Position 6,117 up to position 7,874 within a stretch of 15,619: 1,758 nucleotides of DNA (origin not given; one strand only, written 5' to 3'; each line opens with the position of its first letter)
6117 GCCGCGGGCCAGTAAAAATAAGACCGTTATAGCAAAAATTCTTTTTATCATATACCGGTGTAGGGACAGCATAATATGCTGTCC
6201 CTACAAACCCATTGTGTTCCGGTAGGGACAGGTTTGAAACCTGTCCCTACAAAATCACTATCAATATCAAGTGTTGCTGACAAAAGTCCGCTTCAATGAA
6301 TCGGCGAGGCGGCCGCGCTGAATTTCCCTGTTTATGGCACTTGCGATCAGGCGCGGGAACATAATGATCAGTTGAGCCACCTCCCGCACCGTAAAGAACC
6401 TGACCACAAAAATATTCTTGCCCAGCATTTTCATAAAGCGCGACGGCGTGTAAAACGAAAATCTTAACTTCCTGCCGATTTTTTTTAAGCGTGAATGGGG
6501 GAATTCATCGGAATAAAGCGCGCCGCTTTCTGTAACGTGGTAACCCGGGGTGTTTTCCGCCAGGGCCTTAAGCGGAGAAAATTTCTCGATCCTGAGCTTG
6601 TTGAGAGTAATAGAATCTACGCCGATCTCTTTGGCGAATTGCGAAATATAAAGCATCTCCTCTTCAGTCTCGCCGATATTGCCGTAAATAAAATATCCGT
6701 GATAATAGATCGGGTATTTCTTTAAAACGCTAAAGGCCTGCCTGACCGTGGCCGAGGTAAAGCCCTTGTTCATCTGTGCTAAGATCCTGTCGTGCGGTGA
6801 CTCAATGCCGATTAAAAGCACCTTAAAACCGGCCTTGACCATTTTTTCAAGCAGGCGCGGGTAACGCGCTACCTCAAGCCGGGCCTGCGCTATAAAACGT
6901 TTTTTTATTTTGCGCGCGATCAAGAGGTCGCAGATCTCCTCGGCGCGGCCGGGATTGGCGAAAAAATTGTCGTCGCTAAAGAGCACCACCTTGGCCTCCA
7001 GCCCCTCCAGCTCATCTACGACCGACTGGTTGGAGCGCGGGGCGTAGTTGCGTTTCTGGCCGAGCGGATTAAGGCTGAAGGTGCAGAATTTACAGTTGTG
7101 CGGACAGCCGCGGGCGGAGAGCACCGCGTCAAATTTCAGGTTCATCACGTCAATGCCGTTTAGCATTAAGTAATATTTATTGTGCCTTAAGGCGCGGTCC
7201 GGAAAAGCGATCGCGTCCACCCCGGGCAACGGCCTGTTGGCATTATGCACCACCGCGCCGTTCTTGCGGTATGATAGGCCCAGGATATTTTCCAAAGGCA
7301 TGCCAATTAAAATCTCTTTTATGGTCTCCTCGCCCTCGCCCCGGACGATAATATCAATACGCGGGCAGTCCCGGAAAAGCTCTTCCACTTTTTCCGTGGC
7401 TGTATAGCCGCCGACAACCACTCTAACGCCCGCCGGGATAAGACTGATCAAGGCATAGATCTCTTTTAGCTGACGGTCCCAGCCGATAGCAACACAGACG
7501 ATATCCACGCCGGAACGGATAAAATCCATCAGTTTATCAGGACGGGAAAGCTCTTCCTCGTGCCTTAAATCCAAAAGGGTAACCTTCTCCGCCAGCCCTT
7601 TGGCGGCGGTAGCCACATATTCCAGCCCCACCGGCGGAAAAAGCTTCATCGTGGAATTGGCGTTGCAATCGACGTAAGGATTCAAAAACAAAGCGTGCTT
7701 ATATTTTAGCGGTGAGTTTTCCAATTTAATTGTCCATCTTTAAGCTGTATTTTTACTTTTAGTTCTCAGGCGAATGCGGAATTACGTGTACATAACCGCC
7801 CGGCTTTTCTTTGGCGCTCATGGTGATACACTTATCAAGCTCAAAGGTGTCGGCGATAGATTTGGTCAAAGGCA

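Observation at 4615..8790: Co-directional cluster: flavodoxin-ferredoxin fusion, 64-aa membrane peptide, B12-radical SAM, Trx-CcdA fusion, DUF1573 secreted protein. A candidate uncharacterised redox/modification system.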

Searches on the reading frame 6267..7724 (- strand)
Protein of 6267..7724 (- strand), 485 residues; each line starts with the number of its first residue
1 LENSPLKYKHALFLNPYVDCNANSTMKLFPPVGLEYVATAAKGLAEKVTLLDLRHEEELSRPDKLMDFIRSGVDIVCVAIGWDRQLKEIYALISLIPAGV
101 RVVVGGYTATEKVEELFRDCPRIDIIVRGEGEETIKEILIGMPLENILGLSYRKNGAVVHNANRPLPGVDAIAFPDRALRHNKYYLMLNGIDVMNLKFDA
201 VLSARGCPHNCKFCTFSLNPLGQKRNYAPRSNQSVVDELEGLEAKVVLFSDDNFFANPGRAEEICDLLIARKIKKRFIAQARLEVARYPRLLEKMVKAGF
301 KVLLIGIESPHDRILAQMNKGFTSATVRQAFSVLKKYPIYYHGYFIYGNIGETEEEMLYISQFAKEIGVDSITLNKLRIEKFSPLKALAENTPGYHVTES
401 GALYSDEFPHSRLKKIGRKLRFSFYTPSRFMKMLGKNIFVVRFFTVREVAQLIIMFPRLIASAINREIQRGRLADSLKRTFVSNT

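Call 4: search_protein_families(library=pfam, proteins=[window:6267-7724:-], max_evalue=0.01)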
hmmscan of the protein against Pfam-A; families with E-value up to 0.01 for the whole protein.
window:6267-7724:- (485 aa): 3 families
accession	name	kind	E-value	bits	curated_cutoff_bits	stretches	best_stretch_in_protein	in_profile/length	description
PF04055.27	Radical_SAM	-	1.5e-18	67.9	29.5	1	204-362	4-164/166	Radical SAM superfamily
PF02310.24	B12-binding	-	4.6e-13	49.5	32.1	1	29-138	12-120/121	B12 binding domain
PF01522.26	Polysacc_deac_1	-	0.00034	21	23.1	0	246-302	9-61/124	Polysaccharide deacetylase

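Call 5: search_protein_families(library=ncbifam, proteins=[window:6267-7724:-], max_evalue=0.01)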
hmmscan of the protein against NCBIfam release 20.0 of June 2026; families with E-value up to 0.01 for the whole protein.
window:6267-7724:- (485 aa): 26 families (the best 25 are shown)
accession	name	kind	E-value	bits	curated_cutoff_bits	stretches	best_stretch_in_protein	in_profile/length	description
TIGR03471.1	HpnJ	equivalog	1e-35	123.6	577.6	1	85-373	84-371/472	hopanoid biosynthesis associated radical SAM protein HpnJ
TIGR02026.1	BchE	equivalog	1.6e-31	109.7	481.35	1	12-374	3-372/497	magnesium-protoporphyrin IX monomethyl ester anaerobic oxidative cyclase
TIGR04367.1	HpnR_B12_rSAM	equivalog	2e-23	82.7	650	1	30-336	21-322/490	hopanoid C-3 methylase HpnR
TIGR04479.1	bcpD_PhpK_rSAM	subfamily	4.5e-21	74.8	600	1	201-384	244-426/504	PhpK family radical SAM P-methyltransferase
TIGR04072.2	rSAM_ladder_B12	equivalog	9.4e-19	67.3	360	1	31-356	18-338/443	lipid biosynthesis B12-binding/radical SAM protein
NF050148.1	rSAM_ApyD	equivalog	1.5e-17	63.3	750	1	99-355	103-354/645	RiPP biosynthesis radical SAM protein ApyD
TIGR03975.1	rSAM_ocin_1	subfamily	1.1e-16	60.4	281.85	1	99-386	157-451/606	RiPP maturation radical SAM C-methyltransferase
NF033712.0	B12_rSAM_KedN5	subfamily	1.3e-15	56.7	700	1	73-358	63-361/624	KedN5 family methylcobalamin-dependent radical SAM C-methyltransferase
TIGR04190.1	B12_SAM_Ta0216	equivalog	7.1e-15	54.6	500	1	96-384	106-411/554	TIGR04190 family B12-binding domain/radical SAM domain protein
TIGR04013.1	B12_SAM_MJ_1487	hypoth_equivalog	1.2e-14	54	251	2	54-236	23-186/382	TIGR04013 family B12-binding domain/radical SAM domain-containing protein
TIGR04014.1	B12_SAM_MJ_0865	equivalog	2.7e-14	52.8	360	2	291-374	260-343/434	methyl-coenzyme M reductase glutamine C-methyltransferase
NF038361.1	rSAM_Sden_1168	equivalog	3.8e-14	52.1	575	1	28-373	82-457/560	Sden_1168 family B12-binding radical SAM P-methyltransferase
TIGR04385.1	B12_rSAM_cofa1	equivalog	2.3e-12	46.9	450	1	99-355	99-352/438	B12 lower ligand biosynthesis radical SAM protein BzaD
NF040546.1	rSAM_CUAEP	equivalog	1.1e-11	44.1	500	1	101-342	80-316/468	CUAEP/CCAEP-tail radical SAM (seleno)protein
NF045585.1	rSAM_slr0320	equivalog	4.7e-11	41.9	775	1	99-336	138-376/511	photosystem II high light acclimation radical SAM protein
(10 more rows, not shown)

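Call 8: find_homologous_proteins(query=window:6267-7724:-, max_evalue=1e-20)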
Query window:6267-7724:- (485 aa): 2431 proteins with E <= 1e-20 among 8000 candidates; the best 120 are listed.
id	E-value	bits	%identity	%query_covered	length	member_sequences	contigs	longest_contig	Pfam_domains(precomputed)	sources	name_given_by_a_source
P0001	0.0e+0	1012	93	100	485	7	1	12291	PF04055.28,PF02310.25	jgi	-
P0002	1.2e-276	936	85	99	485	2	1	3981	PF04055.28,PF02310.25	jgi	-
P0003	1.2e-262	889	80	99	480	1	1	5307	PF04055.28,PF02310.25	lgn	-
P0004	9.8e-249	844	75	99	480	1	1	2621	PF04055.28,PF02310.25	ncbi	-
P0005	4.5e-236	802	73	99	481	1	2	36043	PF04055.28,PF02310.25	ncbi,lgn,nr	ncbi:MAG: radical SAM protein [Candidatus Omnitrophica bacterium]|nr:radical SAM protein [Candidatus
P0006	4.4e-232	789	71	100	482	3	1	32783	PF04055.28,PF02310.25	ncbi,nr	ncbi:MAG: radical SAM protein [Candidatus Omnitrophica bacterium]|nr:radical SAM protein [Candidatus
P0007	5.0e-232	788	71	99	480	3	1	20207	PF04055.28,PF02310.25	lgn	-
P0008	8.8e-232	788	70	99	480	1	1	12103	PF04055.28,PF02310.25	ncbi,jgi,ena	ncbi:MAG: radical SAM protein [Candidatus Omnitrophota bacterium]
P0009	9.4e-232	788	72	99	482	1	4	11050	PF04055.28,PF02310.25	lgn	-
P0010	6.2e-230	782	70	99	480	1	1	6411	PF04055.28,PF02310.25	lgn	-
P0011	9.5e-230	781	69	100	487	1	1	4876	PF04055.28,PF02310.25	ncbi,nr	ncbi:MAG: radical SAM protein [Candidatus Omnitrophica bacterium]|nr:radical SAM protein [Candidatus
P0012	2.0e-228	777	69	99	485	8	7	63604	PF04055.28,PF02310.25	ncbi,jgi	-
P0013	4.0e-228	776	68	100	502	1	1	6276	PF04055.28,PF02310.25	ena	-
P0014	5.0e-228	775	69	99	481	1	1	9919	PF04055.28,PF02310.25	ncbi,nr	ncbi:MAG: radical SAM protein [Candidatus Omnitrophica bacterium]|nr:radical SAM protein [Candidatus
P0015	6.6e-228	775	70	99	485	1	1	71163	PF04055.28,PF02310.25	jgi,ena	-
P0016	8.0e-228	775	69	99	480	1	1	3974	PF04055.28,PF02310.25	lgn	-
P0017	9.2e-228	774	69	99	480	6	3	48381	PF04055.28,PF02310.25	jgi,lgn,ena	-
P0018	1.9e-227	773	71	99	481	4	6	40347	PF04055.28,PF02310.25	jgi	jgi:radical SAM superfamily enzyme YgiQ (UPF0313 family)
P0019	4.7e-227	772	69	99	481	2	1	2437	PF04055.28,PF02310.25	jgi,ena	-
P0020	4.8e-227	772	70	99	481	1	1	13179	PF04055.28,PF02310.25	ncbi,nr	ncbi:MAG: radical SAM protein [Candidatus Omnitrophica bacterium]|nr:radical SAM protein [Candidatus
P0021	6.9e-227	772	69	99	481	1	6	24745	PF04055.28,PF02310.25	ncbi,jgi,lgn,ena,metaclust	ncbi:MAG: radical SAM protein [Candidatus Omnitrophota bacterium]|jgi:radical SAM superfamily enzyme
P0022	1.1e-226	771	68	99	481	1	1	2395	PF04055.28,PF02310.25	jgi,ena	-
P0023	1.4e-226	771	70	99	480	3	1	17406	PF04055.28,PF02310.25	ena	-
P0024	1.9e-226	770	70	99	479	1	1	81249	PF04055.28,PF02310.25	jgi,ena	-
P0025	2.1e-226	770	70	99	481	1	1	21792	PF04055.28,PF02310.25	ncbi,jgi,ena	ncbi:MAG: radical SAM protein [Candidatus Omnitrophota bacterium]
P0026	2.3e-226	770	68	100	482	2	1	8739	PF04055.28,PF02310.25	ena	-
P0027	2.4e-226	770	69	99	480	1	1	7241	PF04055.28,PF02310.25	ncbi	-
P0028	2.6e-226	770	68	99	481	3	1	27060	PF04055.28,PF02310.25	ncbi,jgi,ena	ncbi:MAG: radical SAM protein [Candidatus Omnitrophota bacterium]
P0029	5.8e-226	768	68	99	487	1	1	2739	PF04055.28,PF02310.25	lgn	-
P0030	7.8e-226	768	70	99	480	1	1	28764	PF04055.28,PF02310.25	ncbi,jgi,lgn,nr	ncbi:MAG: B12-binding domain-containing radical SAM protein [Candidatus Omnitrophica bacterium]|jgi:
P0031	8.0e-226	768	69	99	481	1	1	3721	PF04055.28,PF02310.25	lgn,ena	-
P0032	1.3e-225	767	69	99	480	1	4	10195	PF04055.28,PF02310.25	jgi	-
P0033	1.4e-225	767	70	99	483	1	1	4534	PF04055.28,PF02310.25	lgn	-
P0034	1.6e-225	767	69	99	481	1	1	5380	PF04055.28,PF02310.25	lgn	-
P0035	4.0e-225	766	69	99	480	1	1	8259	PF04055.28,PF02310.25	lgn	-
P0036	5.8e-225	765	68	99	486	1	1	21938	PF04055.28,PF02310.25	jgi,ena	-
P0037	7.6e-225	765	68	99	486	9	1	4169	PF04055.28,PF02310.25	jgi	-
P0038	7.9e-225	765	69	99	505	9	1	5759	PF04055.28,PF02310.25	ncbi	-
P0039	8.2e-225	765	68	99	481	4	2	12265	PF04055.28,PF02310.25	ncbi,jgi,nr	ncbi:MAG: B12-binding domain-containing radical SAM protein [Candidatus Omnitrophica bacterium]|jgi:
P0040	9.8e-225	764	68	99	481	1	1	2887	PF04055.28,PF02310.25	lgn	-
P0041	1.5e-224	764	68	99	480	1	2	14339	PF04055.28,PF02310.25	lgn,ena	-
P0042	3.0e-224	763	69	99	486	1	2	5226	PF04055.28,PF02310.25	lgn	-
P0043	3.2e-224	763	69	99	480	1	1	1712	PF04055.28,PF02310.25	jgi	-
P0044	3.9e-224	762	69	99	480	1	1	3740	PF04055.28,PF02310.25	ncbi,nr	ncbi:MAG: radical SAM protein [Candidatus Omnitrophica bacterium]|nr:radical SAM protein [Candidatus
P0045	3.9e-224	762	68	99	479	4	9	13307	PF04055.28,PF02310.25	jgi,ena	-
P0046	4.2e-224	762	69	99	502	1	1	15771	PF04055.28,PF02310.25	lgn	-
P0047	4.7e-224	762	68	99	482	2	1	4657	PF04055.28,PF02310.25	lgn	-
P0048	5.5e-224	762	69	99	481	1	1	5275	PF04055.28,PF02310.25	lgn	-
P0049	1.0e-223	761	69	99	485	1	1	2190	PF04055.28,PF02310.25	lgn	-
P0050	1.1e-223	761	68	99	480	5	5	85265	PF04055.28,PF02310.25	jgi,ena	jgi:radical SAM superfamily enzyme YgiQ (UPF0313 family)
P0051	1.3e-223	761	69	99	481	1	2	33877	PF04055.28,PF02310.25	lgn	-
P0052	3.1e-223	760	69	99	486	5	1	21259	PF04055.28,PF02310.25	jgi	jgi:radical SAM superfamily enzyme YgiQ (UPF0313 family)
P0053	3.6e-223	759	69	99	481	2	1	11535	PF04055.28,PF02310.25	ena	-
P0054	4.2e-223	759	68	99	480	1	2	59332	PF04055.28,PF02310.25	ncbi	-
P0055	4.3e-223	759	70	99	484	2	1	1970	PF04055.28,PF02310.25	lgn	-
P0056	4.4e-223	759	69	99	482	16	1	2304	PF04055.28,PF02310.25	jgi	-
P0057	6.1e-223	759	68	99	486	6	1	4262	PF04055.28,PF02310.25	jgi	jgi:radical SAM superfamily enzyme YgiQ (UPF0313 family)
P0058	7.7e-223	758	69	99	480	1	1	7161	PF04055.28,PF02310.25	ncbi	-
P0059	8.7e-223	758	68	99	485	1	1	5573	PF04055.28,PF02310.25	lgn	-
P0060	9.5e-223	758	68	99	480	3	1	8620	PF04055.28,PF02310.25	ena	-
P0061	9.7e-223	758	68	99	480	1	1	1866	PF04055.28,PF02310.25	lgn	-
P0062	1.1e-222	758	68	99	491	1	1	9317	PF04055.28,PF02310.25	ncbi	-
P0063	1.4e-222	757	68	99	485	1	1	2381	PF04055.28,PF02310.25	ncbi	-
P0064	2.0e-222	757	68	99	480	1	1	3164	PF04055.28,PF02310.25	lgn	-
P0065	3.4e-222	756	68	99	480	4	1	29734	PF04055.28,PF02310.25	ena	-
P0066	4.0e-222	756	67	99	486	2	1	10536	PF04055.28,PF02310.25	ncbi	-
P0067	4.3e-222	756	70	99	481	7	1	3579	PF04055.28,PF02310.25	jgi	jgi:radical SAM superfamily enzyme YgiQ (UPF0313 family)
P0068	6.3e-222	755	68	99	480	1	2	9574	PF04055.28,PF02310.25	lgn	-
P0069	7.1e-222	755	68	99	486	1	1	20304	PF04055.28,PF02310.25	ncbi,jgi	jgi:radical SAM superfamily enzyme YgiQ (UPF0313 family)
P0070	1.1e-221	754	69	99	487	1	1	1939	PF04055.28,PF02310.25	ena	-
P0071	1.2e-221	754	67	99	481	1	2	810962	PF04055.28,PF02310.25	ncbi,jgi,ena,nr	ncbi:MAG: B12-binding domain-containing radical SAM protein [Candidatus Omnitrophica bacterium]|jgi:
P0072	1.3e-221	754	68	99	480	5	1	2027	PF04055.28,PF02310.25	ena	-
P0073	1.8e-221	754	68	99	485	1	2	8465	PF04055.28,PF02310.25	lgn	-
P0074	1.9e-221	754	68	99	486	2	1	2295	PF04055.28,PF02310.25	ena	-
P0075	2.3e-221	753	68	99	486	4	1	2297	PF04055.28,PF02310.25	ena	-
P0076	2.8e-221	753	67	99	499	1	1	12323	PF04055.28,PF02310.25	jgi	jgi:radical SAM superfamily enzyme YgiQ (UPF0313 family)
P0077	3.2e-221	753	67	99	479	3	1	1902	PF04055.28,PF02310.25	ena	-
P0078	3.6e-221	753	68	99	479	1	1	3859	PF04055.28,PF02310.25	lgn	-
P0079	4.2e-221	752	68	99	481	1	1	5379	PF04055.28,PF02310.25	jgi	jgi:anaerobic magnesium-protoporphyrin IX monomethyl ester cyclase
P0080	6.8e-221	752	68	99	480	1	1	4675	PF04055.28,PF02310.25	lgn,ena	-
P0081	8.0e-221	752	68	99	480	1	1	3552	PF04055.28,PF02310.25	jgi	-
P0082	8.3e-221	752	68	99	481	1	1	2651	PF04055.28,PF02310.25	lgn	-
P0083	1.4e-220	751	67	99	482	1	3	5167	PF04055.28,PF02310.25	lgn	-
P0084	1.7e-220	751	69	99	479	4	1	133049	PF04055.28,PF02310.25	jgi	jgi:magnesium-protoporphyrin IX monomethyl ester (oxidative) cyclase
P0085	2.4e-220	750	68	99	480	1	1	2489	PF04055.28,PF02310.25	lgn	-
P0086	2.5e-220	750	66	100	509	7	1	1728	PF04055.28,PF02310.25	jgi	jgi:anaerobic magnesium-protoporphyrin IX monomethyl ester cyclase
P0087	3.5e-220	749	68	99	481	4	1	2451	PF04055.28,PF02310.25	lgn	-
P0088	4.0e-220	749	66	99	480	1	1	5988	PF04055.28,PF02310.25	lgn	-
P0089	4.9e-220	749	68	99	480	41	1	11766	PF04055.28,PF02310.25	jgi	jgi:radical SAM superfamily enzyme YgiQ (UPF0313 family)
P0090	5.0e-220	749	68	99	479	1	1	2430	PF04055.28,PF02310.25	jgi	-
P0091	5.8e-220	749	68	99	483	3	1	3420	PF04055.28,PF02310.25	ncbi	-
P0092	6.0e-220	749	67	99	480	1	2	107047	PF04055.28,PF02310.25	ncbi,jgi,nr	ncbi:MAG: radical SAM protein [Candidatus Omnitrophica bacterium]|jgi:radical SAM superfamily enzyme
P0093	6.8e-220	748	68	99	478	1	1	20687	PF04055.28,PF02310.25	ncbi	ncbi:B12-binding domain-containing radical SAM protein [Candidatus Omnitrophota bacterium]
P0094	7.0e-220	748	67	99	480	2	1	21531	PF04055.28,PF02310.25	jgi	jgi:radical SAM superfamily enzyme YgiQ (UPF0313 family)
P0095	7.7e-220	748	67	100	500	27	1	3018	PF04055.28,PF02310.25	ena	-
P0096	9.4e-220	748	68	99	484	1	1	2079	PF04055.28,PF02310.25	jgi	-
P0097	9.6e-220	748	67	99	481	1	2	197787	PF04055.28,PF02310.25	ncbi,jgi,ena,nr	ncbi:MAG: B12-binding domain-containing radical SAM protein [Candidatus Omnitrophica bacterium]|jgi:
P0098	1.0e-219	748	68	99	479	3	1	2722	PF04055.28,PF02310.25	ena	-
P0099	1.1e-219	748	66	99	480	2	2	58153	PF04055.28,PF02310.25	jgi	-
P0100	1.1e-219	748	69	99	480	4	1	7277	PF04055.28,PF02310.25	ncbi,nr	ncbi:MAG: radical SAM protein [Candidatus Omnitrophica bacterium]|nr:radical SAM protein [Candidatus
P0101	1.2e-219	748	67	100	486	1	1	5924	PF04055.28,PF02310.25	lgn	-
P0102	1.7e-219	747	68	99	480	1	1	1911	PF04055.28,PF02310.25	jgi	jgi:magnesium-protoporphyrin IX monomethyl ester (oxidative) cyclase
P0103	2.1e-219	747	68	99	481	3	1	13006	PF04055.28,PF02310.25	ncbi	ncbi:MAG: radical SAM protein [Candidatus Omnitrophota bacterium]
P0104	2.6e-219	747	68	99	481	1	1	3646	PF04055.28,PF02310.25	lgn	-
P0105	2.7e-219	747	68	99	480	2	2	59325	PF04055.28,PF02310.25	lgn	-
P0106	3.2e-219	746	68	99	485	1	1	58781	PF04055.28,PF02310.25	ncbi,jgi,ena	ncbi:MAG: radical SAM protein [Candidatus Omnitrophota bacterium]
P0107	5.2e-219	746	67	99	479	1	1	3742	PF04055.28,PF02310.25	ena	-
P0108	6.7e-219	745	67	99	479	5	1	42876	PF04055.28,PF02310.25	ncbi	ncbi:MAG: radical SAM protein [Candidatus Omnitrophota bacterium]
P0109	7.9e-219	745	67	99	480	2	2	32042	PF04055.28,PF02310.25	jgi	-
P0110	1.1e-218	745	68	99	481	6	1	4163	PF04055.28,PF02310.25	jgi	-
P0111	1.2e-218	744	68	99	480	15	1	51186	PF04055.28,PF02310.25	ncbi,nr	ncbi:MAG: radical SAM protein [Candidatus Omnitrophota bacterium]|nr:radical SAM protein [Candidatus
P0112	1.2e-218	744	69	99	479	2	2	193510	PF04055.28,PF02310.25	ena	-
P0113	1.3e-218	744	67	99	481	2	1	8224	PF04055.28,PF02310.25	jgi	jgi:magnesium-protoporphyrin IX monomethyl ester (oxidative) cyclase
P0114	1.6e-218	744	68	99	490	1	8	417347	PF04055.28,PF02310.25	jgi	-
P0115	1.8e-218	744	67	99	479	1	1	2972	PF04055.28,PF02310.25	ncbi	-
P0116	2.0e-218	744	70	95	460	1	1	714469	PF04055.28,PF02310.25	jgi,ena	-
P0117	2.4e-218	743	67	99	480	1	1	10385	PF04055.28,PF02310.25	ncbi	-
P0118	2.6e-218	743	66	99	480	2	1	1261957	PF04055.28,PF02310.25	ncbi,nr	ncbi:MAG: radical SAM protein [Candidatus Omnitrophica bacterium]|nr:radical SAM protein [Candidatus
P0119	3.0e-218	743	66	99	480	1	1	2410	PF04055.28,PF02310.25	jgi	jgi:radical SAM superfamily enzyme YgiQ (UPF0313 family)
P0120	3.2e-218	743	70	94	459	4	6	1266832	PF04055.28,PF02310.25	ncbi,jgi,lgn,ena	-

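Call 10: find_related_loci(query=window:6267-7724:-, collection=genome_contigs, flank=10000)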
Query window:6267-7724:- (485 aa) in genome_contigs; peptide patterns used: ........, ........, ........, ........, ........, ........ (x = any residue, [..] = any of these).
495 stretches matched a pattern; 389 encode a relative of the query (tblastn E <= 1e-3); the best 80 are kept; 79 distinct loci.
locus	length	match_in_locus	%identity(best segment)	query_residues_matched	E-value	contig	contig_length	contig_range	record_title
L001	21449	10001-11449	69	2-484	0e+0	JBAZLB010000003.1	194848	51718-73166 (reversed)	MAG: Candidatus Omnitrophota bacterium isolate SO_2017_LW4_158 scaffold_218_c1_LW137-91_2017, whole genome shotgun seque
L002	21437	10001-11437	69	6-484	0e+0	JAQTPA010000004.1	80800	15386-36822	MAG: Candidatus Omnitrophota bacterium isolate STB_105 NODE_638_length_80800_cov_19.882303_Sandtown_B, whole genome shot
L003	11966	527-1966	69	6-485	0e+0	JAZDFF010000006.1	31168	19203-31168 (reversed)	MAG: Candidatus Omnitrophota bacterium isolate MEGAHIT-group-0.194 k141_10700949, whole genome shotgun sequence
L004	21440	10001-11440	68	6-485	0e+0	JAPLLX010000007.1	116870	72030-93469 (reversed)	MAG: Candidatus Omnitrophota bacterium isolate LacPavin_0920_WC90_MAG_43_22 LacPavin_0920_WC90_scaffold_992157, whole ge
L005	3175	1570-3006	70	8-485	0e+0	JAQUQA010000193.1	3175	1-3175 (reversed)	MAG: Candidatus Omnitrophota bacterium isolate STD1_39 NODE_151407_length_3175_cov_5.842192_Sandtown_D1, whole genome sh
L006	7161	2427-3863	69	6-484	0e+0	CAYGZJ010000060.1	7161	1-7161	MAG TPA_asm: uncultured Planctomycetales bacterium isolate ERP119294_co1_460 genome assembly, contig: NODE_15345_length_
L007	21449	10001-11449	67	2-484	0e+0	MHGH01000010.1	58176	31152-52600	MAG: Omnitrophica WOR_2 bacterium RBG_13_41_10 RBG_13_scaffold_257, whole genome shotgun sequence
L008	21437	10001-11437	68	6-485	0e+0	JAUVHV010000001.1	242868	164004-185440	MAG: Candidatus Omnitrophota bacterium isolate CSMAG_411 CSMAG_411_k141_1432003_length_242868_cov_13.9988, whole genome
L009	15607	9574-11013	68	6-485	0e+0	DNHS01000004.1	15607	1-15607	MAG TPA_asm: Candidatus Omnitrophota bacterium isolate UBA10183 contig_33903, whole genome shotgun sequence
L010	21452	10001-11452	67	2-485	0e+0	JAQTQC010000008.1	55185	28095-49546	MAG: Candidatus Omnitrophota bacterium isolate STB_130 NODE_1179_length_55185_cov_13.509063_Sandtown_B, whole genome sho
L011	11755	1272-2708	69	6-485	0e+0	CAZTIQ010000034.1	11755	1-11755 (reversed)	MAG TPA_asm: uncultured Planctomycetia bacterium isolate binchicken_co243_251 genome assembly, contig: NODE_4824_length_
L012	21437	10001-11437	67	6-484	0e+0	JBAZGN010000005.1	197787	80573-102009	MAG: Candidatus Omnitrophota bacterium isolate SO_2017_LW3_46 NODE_92_length_197787_cov_4.010149_LW162_2017, whole genom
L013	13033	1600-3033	69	6-484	0e+0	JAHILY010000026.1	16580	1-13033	MAG: Candidatus Omnitrophota bacterium isolate KR13_N2.mb.45 KR13_N2.mb.45_k141_67156, whole genome shotgun sequence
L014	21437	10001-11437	68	6-484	0e+0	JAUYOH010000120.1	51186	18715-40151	MAG: Candidatus Omnitrophota bacterium isolate C4_maxbin.042 C4_k141_227149, whole genome shotgun sequence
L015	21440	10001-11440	67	6-485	0e+0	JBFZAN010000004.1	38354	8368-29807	MAG: Candidatus Omnitrophota bacterium isolate PPR_0468 k121_1454937, whole genome shotgun sequence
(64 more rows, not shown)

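Call 19: find_encoding_contigs(protein=P0001, flank=10000, max_places=3)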
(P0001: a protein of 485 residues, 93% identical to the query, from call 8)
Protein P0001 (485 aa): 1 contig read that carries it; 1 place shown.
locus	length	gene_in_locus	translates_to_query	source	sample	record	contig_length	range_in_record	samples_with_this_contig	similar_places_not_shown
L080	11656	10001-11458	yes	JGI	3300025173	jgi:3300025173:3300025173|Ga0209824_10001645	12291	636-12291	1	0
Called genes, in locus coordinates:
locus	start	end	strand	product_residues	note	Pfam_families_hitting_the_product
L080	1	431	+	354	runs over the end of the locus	?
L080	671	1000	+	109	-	-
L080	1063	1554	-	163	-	-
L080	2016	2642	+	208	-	-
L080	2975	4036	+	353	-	-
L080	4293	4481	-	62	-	PF01679:Pmp3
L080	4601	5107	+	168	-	PF01863:YgjP-like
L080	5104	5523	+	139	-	-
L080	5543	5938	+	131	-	PF03891:DUF333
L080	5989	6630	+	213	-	PF04199:Cyclase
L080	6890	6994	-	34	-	-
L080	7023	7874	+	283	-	PF01842:ACT, PF00551:Formyl_trans_N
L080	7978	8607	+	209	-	PF02163:Peptidase_M50 (weak)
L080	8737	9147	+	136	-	-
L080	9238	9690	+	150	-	PF13441:Gly-zipper_YMGG, PF05433:Rick_17kDa_Anti, PF13488:Gly-zipper_Omp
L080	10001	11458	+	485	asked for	PF02310:B12-binding, PF04055:Radical_SAM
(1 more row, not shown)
